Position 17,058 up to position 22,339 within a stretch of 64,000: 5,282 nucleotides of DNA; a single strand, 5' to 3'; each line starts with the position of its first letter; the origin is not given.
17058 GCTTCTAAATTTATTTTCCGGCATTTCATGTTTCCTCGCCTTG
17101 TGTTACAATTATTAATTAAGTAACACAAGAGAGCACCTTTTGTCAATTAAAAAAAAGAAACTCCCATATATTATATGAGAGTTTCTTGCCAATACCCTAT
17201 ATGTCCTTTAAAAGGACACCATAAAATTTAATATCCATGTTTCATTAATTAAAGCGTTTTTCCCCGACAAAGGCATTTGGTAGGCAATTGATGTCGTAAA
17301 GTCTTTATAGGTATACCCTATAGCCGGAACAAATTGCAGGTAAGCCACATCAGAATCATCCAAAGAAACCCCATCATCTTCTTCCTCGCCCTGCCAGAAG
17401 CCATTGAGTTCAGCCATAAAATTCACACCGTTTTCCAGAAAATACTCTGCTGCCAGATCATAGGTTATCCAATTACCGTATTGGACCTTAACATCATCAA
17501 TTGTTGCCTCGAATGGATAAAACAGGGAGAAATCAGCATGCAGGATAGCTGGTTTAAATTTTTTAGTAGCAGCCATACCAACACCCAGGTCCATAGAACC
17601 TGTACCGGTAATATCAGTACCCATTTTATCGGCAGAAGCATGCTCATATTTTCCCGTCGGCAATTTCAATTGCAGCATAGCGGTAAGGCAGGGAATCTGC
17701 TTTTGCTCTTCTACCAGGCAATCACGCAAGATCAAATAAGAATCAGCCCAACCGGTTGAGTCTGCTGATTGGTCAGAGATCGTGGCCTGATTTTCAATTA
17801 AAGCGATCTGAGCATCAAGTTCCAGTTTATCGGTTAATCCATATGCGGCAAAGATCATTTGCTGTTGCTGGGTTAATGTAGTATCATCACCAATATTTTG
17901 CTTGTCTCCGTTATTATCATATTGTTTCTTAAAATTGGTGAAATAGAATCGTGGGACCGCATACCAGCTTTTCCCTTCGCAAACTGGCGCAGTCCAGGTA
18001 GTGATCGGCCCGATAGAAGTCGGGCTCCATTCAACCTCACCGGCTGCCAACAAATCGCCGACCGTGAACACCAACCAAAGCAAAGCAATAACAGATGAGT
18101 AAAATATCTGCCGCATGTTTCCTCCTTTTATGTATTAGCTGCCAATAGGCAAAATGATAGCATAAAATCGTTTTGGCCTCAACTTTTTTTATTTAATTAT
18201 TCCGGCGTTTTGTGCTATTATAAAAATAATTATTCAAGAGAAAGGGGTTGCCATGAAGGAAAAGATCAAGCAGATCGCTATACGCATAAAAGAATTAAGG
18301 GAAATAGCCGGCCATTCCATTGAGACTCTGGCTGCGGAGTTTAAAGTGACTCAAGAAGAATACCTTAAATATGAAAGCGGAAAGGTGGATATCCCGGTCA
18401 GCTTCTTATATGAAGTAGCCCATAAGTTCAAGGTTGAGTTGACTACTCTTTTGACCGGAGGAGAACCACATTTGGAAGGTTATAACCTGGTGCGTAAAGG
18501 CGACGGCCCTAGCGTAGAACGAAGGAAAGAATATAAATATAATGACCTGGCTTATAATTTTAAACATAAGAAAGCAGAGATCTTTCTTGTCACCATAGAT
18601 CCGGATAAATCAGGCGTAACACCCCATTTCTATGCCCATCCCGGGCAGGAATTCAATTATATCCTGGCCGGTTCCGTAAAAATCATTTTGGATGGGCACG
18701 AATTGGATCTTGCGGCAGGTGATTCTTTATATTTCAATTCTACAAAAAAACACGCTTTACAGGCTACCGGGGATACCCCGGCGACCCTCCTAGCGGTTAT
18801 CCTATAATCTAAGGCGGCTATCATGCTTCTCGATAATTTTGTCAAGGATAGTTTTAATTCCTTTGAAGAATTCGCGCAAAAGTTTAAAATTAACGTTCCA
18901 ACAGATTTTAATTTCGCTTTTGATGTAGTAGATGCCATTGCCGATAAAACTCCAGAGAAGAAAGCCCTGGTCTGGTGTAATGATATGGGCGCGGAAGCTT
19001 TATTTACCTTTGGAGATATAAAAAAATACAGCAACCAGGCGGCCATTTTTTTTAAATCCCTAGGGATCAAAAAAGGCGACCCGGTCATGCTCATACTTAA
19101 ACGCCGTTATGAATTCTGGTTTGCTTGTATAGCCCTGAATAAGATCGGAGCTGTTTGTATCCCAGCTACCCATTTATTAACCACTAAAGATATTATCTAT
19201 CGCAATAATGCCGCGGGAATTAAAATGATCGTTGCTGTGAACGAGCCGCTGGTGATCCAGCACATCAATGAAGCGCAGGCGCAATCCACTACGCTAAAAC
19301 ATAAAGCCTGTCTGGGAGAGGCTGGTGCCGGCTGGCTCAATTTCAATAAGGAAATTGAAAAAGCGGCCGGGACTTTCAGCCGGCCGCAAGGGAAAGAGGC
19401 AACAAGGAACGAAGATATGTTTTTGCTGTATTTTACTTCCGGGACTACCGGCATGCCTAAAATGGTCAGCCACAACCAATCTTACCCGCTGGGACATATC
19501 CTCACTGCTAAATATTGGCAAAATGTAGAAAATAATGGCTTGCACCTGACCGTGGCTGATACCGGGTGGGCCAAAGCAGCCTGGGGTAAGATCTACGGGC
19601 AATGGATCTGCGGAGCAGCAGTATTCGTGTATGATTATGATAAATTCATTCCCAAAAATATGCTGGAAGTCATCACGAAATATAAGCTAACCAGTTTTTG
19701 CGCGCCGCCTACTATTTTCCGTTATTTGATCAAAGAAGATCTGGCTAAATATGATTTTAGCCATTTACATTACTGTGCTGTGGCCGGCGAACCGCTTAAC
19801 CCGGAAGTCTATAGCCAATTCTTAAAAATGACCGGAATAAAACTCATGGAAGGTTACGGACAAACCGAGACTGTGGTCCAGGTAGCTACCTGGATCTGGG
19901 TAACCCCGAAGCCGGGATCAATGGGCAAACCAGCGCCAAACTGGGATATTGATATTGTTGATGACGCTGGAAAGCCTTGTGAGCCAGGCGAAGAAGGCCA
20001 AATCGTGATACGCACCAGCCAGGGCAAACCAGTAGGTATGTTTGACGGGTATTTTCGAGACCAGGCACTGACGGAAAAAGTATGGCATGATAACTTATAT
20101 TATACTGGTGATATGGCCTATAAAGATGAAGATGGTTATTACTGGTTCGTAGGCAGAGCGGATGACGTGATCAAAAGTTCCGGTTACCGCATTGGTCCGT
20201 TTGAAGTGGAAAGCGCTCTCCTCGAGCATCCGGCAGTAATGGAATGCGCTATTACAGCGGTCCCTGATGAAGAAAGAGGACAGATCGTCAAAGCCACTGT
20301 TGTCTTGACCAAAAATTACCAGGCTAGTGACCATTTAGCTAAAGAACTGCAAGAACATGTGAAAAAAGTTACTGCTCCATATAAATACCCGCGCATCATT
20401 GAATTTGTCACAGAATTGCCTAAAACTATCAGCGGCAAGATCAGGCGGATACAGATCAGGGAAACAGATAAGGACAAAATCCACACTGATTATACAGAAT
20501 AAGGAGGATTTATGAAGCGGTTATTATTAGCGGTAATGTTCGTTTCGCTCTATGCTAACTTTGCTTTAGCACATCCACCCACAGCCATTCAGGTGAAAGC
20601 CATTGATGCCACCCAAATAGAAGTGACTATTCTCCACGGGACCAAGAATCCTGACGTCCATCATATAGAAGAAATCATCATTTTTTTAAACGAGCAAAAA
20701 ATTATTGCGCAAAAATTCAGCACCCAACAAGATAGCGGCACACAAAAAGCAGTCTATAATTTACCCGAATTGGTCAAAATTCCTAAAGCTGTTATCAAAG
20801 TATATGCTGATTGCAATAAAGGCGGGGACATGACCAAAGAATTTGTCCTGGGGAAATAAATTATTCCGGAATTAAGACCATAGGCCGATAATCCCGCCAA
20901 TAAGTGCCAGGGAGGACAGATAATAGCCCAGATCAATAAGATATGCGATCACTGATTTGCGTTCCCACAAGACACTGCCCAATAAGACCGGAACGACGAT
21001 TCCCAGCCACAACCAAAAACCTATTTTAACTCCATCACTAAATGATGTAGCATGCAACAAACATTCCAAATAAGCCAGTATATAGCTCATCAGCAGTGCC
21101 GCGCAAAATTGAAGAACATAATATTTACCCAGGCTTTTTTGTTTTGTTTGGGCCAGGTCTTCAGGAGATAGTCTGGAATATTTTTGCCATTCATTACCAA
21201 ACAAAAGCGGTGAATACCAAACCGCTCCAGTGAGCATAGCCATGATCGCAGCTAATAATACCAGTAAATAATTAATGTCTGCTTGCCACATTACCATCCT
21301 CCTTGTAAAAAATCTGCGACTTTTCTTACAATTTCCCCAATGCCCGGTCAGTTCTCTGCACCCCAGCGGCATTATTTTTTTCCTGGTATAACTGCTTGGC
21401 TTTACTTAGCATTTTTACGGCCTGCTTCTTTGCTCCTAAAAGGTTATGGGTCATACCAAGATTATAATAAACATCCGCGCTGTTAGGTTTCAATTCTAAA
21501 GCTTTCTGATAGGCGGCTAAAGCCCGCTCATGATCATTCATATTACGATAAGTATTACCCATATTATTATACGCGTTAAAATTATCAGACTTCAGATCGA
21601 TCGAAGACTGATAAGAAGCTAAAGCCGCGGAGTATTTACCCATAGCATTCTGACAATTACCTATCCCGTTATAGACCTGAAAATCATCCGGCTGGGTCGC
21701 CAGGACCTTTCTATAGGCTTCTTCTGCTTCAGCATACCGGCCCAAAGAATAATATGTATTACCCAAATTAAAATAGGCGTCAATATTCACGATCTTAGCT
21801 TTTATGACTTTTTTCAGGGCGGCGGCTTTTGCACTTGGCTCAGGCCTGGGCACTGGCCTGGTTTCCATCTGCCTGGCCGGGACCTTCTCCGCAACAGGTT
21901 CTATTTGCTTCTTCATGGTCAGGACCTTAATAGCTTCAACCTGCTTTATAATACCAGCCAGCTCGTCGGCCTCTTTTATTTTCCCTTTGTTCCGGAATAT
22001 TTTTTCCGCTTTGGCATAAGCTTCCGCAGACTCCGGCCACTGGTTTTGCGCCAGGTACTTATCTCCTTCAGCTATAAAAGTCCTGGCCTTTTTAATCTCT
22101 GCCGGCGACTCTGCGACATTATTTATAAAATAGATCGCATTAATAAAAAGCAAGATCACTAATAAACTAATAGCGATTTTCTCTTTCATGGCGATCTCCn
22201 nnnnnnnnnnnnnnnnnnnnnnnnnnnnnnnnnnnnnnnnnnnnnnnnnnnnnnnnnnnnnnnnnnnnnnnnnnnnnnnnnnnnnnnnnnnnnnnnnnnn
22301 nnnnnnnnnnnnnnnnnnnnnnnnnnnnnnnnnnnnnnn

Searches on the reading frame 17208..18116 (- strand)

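Call 22: search_protein_families(library=pfam, proteins=[window:17208-18116:-])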
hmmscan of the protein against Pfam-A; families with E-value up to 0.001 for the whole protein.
window:17208-18116:- (302 aa): 1 family
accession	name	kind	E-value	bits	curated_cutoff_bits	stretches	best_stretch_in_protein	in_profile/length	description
PF13557.12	Phenol_MetA_deg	-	3.4e-07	31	22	1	84-280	35-224/242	Putative MetA-pathway of phenol degradation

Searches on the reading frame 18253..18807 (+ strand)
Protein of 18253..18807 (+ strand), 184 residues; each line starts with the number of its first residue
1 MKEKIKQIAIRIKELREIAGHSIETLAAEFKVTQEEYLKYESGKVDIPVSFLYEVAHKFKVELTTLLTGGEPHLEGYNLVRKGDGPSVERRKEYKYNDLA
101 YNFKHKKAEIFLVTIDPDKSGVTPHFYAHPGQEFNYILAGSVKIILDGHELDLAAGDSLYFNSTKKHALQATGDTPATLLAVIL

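Call 22: search_protein_families(library=pfam, proteins=[window:18253-18807:+])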
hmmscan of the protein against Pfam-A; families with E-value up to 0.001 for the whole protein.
window:18253-18807:+ (184 aa): 6 families
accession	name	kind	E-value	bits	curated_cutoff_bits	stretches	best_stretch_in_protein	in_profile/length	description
PF07883.17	Cupin_2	-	5.1e-17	61.8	27.2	1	112-182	2-69/70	Cupin domain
PF12844.13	HTH_19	-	3.5e-10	40.1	30.2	1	10-69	2-61/64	Helix-turn-helix domain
PF01381.28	HTH_3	-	1.3e-07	32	23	1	12-65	1-54/55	Helix-turn-helix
PF02311.25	AraC_binding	-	0.00028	21.1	21.1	1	128-180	20-72/135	AraC-like ligand binding domain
PF05899.18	Cupin_3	-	0.00031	20.8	23.5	1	129-163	25-58/74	EutQ-like cupin domain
PF13560.12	HTH_31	-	0.00074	20.2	27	0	7-50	1-45/64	Helix-turn-helix domain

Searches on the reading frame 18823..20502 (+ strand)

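Call 22: search_protein_families(library=pfam, proteins=[window:18823-20502:+])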
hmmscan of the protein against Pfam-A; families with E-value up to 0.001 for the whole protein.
window:18823-20502:+ (559 aa): 2 families
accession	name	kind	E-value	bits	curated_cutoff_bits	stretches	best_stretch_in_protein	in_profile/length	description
PF00501.34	AMP-binding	-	1.2e-67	228.8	29.9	1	39-411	4-384/384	AMP-binding enzyme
PF13193.12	AMP-binding_C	-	1.7e-23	83.8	24.5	1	461-539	1-76/76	AMP-binding enzyme C-terminal domain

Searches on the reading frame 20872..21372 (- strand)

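Call 22: search_protein_families(library=pfam, proteins=[window:20872-21372:-])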
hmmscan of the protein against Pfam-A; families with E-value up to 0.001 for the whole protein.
window:20872-21372:- (166 aa): 1 family
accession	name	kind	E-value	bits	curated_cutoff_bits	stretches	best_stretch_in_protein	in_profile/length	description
PF08570.15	DUF1761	-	4.2e-28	98.5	31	1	38-163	3-123/123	Protein of unknown function (DUF1761)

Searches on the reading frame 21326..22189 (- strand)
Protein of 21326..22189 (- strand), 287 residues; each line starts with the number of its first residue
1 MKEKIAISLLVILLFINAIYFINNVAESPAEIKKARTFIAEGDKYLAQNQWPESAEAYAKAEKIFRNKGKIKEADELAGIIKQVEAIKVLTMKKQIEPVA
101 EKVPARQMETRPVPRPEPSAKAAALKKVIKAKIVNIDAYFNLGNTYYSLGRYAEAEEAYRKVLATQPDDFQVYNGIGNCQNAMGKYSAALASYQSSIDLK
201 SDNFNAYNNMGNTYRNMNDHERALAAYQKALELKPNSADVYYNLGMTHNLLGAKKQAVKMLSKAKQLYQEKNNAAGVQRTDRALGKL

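Call 22: search_protein_families(library=pfam, proteins=[window:21326-22189:-])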
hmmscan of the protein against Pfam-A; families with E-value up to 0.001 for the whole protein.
window:21326-22189:- (287 aa): 20 families
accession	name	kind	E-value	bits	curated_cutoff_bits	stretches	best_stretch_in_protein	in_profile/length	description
PF00515.34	TPR_1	-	2.2e-36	122.6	27.8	4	205-236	2-33/34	Tetratricopeptide repeat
PF13414.12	TPR_11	-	5e-31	106.5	26.8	3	211-248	1-38/42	TPR repeat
PF07719.23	TPR_2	-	1.1e-26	91.1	27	2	137-169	2-34/34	Tetratricopeptide repeat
PF13181.12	TPR_8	-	1.8e-25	87.3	25.7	2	205-236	2-33/34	Tetratricopeptide repeat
PF13424.12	TPR_12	-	3.1e-24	85.4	30.1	3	204-270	3-77/77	Tetratricopeptide repeat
PF13431.12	TPR_17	-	4.2e-24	83.2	24.4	3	226-257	1-32/34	Tetratricopeptide repeat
PF13432.12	TPR_16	-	5.4e-21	75.1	32.7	2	141-202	2-63/65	Tetratricopeptide repeat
PF13176.12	TPR_7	-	9.1e-17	60.1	27.9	2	138-168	1-31/36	Tetratricopeptide repeat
PF14559.12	TPR_19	-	1e-15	58.2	25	2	218-270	5-57/68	Tetratricopeptide repeat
PF13374.12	TPR_10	-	2.8e-15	56.2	27.5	2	141-165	7-31/42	Tetratricopeptide repeat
PF13428.12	TPR_14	-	4.3e-14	52.1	23.5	2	137-174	2-39/44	Tetratricopeptide repeat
PF13174.12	TPR_6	-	6.2e-14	52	26.3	1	137-168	1-32/33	Tetratricopeptide repeat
PF13371.12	TPR_9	-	7.2e-10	39.2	35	1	212-263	3-54/73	Tetratricopeptide repeat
PF23914.1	TPR_CcmH_CycH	-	4.6e-08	33.5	42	0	200-271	46-120/158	Cytochrome c-type biogenesis protein H TPR domain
PF12569.14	NatA_aux_su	-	4.2e-06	26.4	33.3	0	132-195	33-98/515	N-terminal acetyltransferase A, auxiliary subunit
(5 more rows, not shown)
